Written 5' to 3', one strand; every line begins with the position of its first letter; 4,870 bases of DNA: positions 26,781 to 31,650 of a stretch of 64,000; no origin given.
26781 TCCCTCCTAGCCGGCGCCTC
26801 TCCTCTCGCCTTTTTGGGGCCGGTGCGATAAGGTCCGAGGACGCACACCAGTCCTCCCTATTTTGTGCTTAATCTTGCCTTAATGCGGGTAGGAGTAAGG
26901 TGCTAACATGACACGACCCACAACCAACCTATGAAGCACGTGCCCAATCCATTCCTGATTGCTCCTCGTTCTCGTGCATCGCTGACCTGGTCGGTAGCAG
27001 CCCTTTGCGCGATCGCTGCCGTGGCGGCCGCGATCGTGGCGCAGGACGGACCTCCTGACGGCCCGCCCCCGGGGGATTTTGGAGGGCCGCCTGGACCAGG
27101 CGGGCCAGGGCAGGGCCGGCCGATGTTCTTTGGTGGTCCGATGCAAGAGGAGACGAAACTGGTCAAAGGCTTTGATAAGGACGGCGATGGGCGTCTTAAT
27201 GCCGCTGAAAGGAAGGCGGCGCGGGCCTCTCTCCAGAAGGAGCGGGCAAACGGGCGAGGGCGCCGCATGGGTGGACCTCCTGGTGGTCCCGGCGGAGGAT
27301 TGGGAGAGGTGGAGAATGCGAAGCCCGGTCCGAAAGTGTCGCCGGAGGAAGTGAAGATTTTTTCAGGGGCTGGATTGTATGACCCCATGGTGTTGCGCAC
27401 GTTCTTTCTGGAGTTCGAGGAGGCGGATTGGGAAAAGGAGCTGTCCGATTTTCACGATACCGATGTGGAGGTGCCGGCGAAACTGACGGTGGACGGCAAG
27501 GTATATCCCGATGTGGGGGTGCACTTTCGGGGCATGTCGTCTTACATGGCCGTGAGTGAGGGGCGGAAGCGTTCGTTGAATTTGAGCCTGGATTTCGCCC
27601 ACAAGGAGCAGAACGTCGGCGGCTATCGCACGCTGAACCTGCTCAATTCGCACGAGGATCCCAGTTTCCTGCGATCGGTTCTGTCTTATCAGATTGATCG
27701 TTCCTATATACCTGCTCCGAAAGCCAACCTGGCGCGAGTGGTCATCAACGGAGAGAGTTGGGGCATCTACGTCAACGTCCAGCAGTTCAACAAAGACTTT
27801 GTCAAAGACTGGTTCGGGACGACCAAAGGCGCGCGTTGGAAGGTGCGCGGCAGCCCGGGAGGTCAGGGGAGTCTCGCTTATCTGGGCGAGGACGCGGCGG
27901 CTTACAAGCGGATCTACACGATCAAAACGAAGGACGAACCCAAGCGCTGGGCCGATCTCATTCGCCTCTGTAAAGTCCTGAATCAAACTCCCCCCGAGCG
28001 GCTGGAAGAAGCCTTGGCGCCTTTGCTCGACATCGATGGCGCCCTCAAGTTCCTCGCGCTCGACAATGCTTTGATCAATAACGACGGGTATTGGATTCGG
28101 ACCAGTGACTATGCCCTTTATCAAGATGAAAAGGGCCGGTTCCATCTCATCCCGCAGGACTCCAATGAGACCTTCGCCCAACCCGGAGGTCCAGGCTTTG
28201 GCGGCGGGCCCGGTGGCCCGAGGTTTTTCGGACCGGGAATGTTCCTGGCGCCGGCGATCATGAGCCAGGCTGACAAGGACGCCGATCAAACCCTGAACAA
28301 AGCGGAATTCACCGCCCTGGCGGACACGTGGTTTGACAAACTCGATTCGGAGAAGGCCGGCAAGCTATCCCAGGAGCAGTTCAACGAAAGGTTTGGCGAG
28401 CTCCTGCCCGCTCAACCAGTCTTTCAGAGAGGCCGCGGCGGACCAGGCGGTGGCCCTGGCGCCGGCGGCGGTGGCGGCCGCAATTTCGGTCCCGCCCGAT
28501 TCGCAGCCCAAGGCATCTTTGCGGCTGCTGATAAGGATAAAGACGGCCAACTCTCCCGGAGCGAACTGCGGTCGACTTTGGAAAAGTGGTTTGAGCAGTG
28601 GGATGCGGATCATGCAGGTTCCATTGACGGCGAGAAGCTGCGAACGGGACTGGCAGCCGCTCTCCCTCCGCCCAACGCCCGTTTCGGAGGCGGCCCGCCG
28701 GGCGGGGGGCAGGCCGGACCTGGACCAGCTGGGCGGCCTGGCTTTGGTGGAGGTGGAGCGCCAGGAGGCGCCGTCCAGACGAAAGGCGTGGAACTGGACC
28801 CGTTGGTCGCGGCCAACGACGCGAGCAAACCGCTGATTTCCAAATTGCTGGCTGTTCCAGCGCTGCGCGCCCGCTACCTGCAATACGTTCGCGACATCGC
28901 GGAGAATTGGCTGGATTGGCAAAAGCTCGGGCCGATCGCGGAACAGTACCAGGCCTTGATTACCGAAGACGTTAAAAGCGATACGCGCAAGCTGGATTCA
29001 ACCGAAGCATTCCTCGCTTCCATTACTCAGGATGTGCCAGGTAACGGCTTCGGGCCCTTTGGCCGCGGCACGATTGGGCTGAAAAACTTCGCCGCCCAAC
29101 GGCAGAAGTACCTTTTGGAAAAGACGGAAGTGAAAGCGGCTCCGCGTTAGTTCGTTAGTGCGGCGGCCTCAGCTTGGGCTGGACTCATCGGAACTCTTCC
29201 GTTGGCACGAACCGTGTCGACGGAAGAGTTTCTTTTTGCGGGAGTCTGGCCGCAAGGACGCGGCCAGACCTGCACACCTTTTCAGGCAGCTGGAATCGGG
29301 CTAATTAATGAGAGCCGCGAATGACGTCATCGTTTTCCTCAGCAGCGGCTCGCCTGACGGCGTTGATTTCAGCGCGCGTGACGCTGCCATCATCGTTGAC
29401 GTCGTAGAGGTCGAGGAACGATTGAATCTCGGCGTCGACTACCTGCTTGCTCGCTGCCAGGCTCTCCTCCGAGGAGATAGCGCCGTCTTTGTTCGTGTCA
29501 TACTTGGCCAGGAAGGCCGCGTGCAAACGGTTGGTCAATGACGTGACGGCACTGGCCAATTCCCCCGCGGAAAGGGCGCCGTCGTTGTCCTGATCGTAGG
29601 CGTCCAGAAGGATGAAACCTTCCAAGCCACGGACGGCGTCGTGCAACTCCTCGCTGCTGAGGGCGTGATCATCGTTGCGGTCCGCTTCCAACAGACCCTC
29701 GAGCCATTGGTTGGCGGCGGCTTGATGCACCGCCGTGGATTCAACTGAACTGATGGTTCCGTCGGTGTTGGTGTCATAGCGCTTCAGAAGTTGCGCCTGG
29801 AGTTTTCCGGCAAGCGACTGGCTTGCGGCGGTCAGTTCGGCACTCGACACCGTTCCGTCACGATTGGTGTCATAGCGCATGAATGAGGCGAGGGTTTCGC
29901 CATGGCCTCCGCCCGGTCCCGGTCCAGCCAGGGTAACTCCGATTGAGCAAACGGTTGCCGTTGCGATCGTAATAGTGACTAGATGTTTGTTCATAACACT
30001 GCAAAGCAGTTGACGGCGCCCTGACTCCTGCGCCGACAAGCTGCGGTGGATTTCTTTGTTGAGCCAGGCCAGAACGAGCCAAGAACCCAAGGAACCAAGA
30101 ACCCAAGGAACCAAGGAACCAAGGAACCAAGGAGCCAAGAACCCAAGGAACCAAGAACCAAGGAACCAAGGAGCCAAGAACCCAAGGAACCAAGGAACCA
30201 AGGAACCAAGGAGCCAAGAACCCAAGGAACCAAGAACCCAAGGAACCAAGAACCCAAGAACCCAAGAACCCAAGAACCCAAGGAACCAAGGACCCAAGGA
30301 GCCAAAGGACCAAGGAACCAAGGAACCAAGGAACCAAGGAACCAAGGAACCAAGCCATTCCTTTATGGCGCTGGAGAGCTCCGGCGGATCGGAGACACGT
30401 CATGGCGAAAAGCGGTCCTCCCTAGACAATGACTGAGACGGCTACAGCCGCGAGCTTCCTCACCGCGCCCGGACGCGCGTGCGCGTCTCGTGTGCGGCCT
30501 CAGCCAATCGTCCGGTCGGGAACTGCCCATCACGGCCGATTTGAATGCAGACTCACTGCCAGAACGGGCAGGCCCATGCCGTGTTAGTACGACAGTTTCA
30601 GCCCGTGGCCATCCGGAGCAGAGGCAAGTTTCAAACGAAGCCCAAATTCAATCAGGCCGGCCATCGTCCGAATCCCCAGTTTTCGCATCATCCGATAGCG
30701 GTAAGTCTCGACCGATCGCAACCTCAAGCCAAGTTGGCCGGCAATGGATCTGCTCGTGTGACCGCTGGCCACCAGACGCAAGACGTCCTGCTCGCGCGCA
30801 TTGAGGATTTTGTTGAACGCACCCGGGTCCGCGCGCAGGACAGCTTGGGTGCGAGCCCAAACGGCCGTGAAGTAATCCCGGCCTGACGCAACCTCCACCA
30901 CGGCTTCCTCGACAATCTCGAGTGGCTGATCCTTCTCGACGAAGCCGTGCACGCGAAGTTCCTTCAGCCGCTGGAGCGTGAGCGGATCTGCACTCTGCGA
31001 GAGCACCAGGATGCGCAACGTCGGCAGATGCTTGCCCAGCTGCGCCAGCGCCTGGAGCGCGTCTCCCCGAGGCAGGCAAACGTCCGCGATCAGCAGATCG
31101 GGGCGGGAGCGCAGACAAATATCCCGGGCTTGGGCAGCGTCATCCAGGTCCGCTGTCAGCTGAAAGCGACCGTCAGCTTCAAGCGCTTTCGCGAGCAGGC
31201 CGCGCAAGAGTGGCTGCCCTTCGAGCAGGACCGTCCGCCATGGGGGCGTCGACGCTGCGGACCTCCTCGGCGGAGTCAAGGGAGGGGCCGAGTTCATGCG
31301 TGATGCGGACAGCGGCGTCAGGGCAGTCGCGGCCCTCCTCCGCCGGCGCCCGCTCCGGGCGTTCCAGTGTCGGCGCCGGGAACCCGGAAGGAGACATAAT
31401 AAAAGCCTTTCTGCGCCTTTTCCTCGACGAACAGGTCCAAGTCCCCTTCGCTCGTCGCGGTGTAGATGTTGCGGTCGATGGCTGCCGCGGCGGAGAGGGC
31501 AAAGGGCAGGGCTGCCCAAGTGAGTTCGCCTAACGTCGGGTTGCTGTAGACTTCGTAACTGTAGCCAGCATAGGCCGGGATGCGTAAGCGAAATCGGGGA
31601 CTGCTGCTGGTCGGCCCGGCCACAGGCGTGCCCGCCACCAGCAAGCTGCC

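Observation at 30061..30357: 297-nt T-free tract of about 34 tandem octamers in the leader of a secreted EF-hand gene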

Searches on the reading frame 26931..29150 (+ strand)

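Call 6: search_protein_families(library=pfam, proteins=[window:26931-29150:+], max_evalue=0.01)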
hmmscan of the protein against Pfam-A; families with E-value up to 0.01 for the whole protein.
window:26931-29150:+ (739 aa): 6 families
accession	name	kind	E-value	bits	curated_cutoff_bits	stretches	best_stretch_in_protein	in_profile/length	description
PF08757.17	CotH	-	1.1e-38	134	23.8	2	197-442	1-221/322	CotH kinase protein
PF00036.39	EF-hand_1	-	1.4e-13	49.8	25.4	1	529-551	5-27/29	EF hand domain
PF13405.12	EF-hand_6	-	3e-12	45.5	25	1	528-551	4-27/30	EF-hand domain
PF13499.12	EF-hand_7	-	1.3e-10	41.9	30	1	462-546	3-62/67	EF-hand domain pair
PF13202.12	EF-hand_5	-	1e-07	31.5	25.9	1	529-547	4-22/25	EF hand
PF13833.12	EF-hand_8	-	0.0005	20.2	28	0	529-551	30-52/54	EF-hand domain pair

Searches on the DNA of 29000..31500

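Call 7: search_rna_families(source=window, start=29000, end=31500, threshold=evalue, max_evalue=10)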
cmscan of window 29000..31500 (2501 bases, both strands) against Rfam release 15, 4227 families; matches with E-value up to 10: 0.
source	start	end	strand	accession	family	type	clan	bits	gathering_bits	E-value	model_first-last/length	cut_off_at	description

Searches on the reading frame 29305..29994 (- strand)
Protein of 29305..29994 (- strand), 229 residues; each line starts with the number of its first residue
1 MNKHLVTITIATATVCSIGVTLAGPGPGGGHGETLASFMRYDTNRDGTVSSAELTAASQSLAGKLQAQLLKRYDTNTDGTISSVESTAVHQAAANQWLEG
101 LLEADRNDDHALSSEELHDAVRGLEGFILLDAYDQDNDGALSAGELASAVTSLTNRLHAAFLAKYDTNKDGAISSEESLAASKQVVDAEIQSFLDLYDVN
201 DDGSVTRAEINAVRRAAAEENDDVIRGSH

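Call 6: search_protein_families(library=pfam, proteins=[window:29305-29994:-], max_evalue=0.01)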
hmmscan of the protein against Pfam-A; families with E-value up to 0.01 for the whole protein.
window:29305-29994:- (229 aa): 8 families
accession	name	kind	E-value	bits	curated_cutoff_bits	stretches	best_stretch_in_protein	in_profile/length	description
PF13202.12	EF-hand_5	-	1.3e-22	78.6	25.9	2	37-54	3-21/25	EF hand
PF00036.39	EF-hand_1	-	1.3e-22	78.1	25.4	1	37-58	5-26/29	EF hand domain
PF13405.12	EF-hand_6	-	3.5e-22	76.4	25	1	38-57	6-25/30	EF-hand domain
PF13499.12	EF-hand_7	-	6.3e-21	74.9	30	3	156-209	3-61/67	EF-hand domain pair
PF00404.24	Dockerin_1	-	5.8e-12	46.1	22.9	2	41-91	2-54/57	Dockerin type I domain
PF10591.15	SPARC_Ca_bdg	-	7.5e-11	42.8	22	0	132-177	62-109/113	Secreted protein acidic and rich in cysteine Ca binding region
PF13833.12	EF-hand_8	-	1.9e-06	28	28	0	128-147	29-48/54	EF-hand domain pair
PF23657.1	DUF7151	-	0.0059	17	27.2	0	133-148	26-41/46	Domain of unknown function (DUF7151)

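Call 9: find_encoding_contigs(protein=window:29305-29994:-, flank=3000, max_places=10)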
Protein window:29305-29994:- (229 aa): no gene with exactly this product is on record in the collection.

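Call 28: find_homologous_proteins(query=window:29305-29994:-, max_evalue=1e-15)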
Query window:29305-29994:- (229 aa): 10 proteins with E <= 1e-15 among 1889 candidates.
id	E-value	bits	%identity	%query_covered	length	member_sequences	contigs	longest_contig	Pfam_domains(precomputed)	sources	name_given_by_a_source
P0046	6.8e-42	162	51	79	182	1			PF13405.13,PF00404.25,PF13499.13,PF13202.13,PF10591.16,PF00036.39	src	-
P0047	9.8e-31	125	50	61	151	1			PF13405.13,PF00404.25,PF13499.13,PF13202.13,PF10591.16,PF00036.39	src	-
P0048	1.1e-26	112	38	84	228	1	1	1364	PF13405.13,PF00404.25,PF13499.13,PF13833.13,PF13202.13,PF00036.39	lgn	-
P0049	3.3e-26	111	43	76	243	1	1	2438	PF13405.13,PF00404.25,PF13499.13,PF13833.13,PF13202.13,PF00036.39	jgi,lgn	jgi:Ca2+-binding EF-hand superfamily protein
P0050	2.1e-25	108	39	90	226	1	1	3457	PF13405.13,PF13499.13,PF13833.13,PF13202.13,PF00036.39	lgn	-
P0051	2.9e-24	104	36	94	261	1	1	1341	PF13405.13,PF00404.25,PF13499.13,PF13833.13,PF13202.13,PF10591.16,PF00036.39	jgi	-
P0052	1.7e-23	102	37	94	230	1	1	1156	PF13405.13,PF00404.25,PF13499.13,PF13833.13,PF13202.13,PF00036.39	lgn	-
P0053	7.3e-23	100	40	82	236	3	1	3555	PF13405.13,PF00404.25,PF13499.13,PF13833.13,PF13202.13,PF00036.39,PF26745.1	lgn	-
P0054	9.9e-22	96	39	72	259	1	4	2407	PF13405.13,PF00404.25,PF13499.13,PF13833.13,PF13202.13,PF00036.39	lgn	-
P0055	1.5e-17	82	51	37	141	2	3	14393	PF13405.13,PF00404.25,PF13499.13,PF13202.13,PF10591.16,PF00036.39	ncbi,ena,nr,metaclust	ncbi:MAG: hypothetical protein DME26_00870 [Verrucomicrobia bacterium]|nr:MAG: hypothetical protein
